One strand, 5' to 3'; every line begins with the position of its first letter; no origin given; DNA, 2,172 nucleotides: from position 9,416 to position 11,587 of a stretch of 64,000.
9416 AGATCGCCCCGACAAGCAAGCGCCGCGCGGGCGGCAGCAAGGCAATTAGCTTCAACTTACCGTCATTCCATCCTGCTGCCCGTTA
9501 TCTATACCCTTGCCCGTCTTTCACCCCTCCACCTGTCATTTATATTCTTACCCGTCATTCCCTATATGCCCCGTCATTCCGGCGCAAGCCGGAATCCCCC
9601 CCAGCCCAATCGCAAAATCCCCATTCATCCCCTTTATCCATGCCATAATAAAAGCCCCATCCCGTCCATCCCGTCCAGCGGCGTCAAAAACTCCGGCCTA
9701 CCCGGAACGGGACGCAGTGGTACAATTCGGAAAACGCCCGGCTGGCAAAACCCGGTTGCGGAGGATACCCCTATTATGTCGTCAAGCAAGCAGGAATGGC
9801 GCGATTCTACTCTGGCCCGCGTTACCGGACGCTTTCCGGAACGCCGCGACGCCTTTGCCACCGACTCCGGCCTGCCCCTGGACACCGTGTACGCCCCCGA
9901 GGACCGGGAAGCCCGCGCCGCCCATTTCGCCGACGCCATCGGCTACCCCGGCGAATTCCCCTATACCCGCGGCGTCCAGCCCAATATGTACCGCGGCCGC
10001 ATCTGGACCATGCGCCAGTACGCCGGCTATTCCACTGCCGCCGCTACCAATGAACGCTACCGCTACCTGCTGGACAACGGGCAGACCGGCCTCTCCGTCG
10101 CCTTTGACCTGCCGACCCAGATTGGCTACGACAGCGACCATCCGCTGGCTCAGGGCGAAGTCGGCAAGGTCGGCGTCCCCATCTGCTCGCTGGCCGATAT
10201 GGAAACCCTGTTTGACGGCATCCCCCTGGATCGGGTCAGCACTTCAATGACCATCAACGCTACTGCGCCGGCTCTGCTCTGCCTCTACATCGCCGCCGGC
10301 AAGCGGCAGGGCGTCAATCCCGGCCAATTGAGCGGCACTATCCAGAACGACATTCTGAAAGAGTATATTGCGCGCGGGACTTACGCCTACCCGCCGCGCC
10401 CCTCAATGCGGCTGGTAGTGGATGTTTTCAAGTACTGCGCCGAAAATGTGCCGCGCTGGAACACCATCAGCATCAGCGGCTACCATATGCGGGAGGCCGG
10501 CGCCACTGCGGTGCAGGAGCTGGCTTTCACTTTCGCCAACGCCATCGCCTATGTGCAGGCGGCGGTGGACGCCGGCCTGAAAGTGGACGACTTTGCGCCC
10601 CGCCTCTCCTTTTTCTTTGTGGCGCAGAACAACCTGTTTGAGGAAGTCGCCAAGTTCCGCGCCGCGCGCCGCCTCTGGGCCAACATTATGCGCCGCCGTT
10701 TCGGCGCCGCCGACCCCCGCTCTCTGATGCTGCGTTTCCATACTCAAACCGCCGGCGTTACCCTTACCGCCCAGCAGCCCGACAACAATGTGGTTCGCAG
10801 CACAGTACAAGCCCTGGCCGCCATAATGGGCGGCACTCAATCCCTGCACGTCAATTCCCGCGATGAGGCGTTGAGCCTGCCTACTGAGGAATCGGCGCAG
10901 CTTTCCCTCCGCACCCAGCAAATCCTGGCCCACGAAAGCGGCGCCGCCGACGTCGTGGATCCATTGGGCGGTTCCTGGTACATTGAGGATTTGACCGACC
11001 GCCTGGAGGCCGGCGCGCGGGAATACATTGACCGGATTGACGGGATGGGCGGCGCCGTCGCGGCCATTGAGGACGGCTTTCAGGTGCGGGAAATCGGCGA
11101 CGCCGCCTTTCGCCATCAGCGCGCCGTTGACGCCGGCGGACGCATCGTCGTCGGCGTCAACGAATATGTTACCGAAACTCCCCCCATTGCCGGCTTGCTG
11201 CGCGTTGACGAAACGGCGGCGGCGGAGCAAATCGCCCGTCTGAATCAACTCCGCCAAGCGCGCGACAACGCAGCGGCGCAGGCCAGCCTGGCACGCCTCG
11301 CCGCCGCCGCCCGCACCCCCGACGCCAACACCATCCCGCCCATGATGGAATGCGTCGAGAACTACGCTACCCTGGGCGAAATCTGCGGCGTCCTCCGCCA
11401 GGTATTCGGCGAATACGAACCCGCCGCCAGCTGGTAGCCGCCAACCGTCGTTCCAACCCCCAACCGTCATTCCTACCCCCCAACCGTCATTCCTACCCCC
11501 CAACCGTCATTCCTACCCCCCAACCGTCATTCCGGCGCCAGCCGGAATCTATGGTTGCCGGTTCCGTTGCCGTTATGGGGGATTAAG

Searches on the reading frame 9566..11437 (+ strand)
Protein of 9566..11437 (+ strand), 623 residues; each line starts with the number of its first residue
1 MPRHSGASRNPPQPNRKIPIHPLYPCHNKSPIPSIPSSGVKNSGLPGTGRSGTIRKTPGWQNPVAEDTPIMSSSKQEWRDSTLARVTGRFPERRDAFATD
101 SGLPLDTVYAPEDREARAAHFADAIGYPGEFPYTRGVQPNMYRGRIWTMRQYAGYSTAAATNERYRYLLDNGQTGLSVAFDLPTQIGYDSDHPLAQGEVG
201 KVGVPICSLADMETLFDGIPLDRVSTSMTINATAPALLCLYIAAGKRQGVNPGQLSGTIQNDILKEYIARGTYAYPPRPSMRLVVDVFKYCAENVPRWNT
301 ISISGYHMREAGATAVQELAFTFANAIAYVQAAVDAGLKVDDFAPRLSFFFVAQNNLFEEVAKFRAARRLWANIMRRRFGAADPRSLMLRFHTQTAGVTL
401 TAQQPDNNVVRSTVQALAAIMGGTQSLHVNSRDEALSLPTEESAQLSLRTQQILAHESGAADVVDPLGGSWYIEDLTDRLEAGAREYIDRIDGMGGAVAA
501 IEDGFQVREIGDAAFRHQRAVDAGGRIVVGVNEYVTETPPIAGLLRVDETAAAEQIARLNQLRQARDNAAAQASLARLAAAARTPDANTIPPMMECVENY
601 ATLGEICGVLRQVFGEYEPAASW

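Call 36: search_protein_families(library=pfam, proteins=[window:9566-11437:+])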
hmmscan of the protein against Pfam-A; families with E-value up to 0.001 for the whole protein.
window:9566-11437:+ (623 aa): 1 family
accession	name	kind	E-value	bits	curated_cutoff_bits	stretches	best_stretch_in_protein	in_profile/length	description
PF01642.28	MM_CoA_mutase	-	1.6e-224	746.7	22.1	1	99-615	2-512/512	Methylmalonyl-CoA mutase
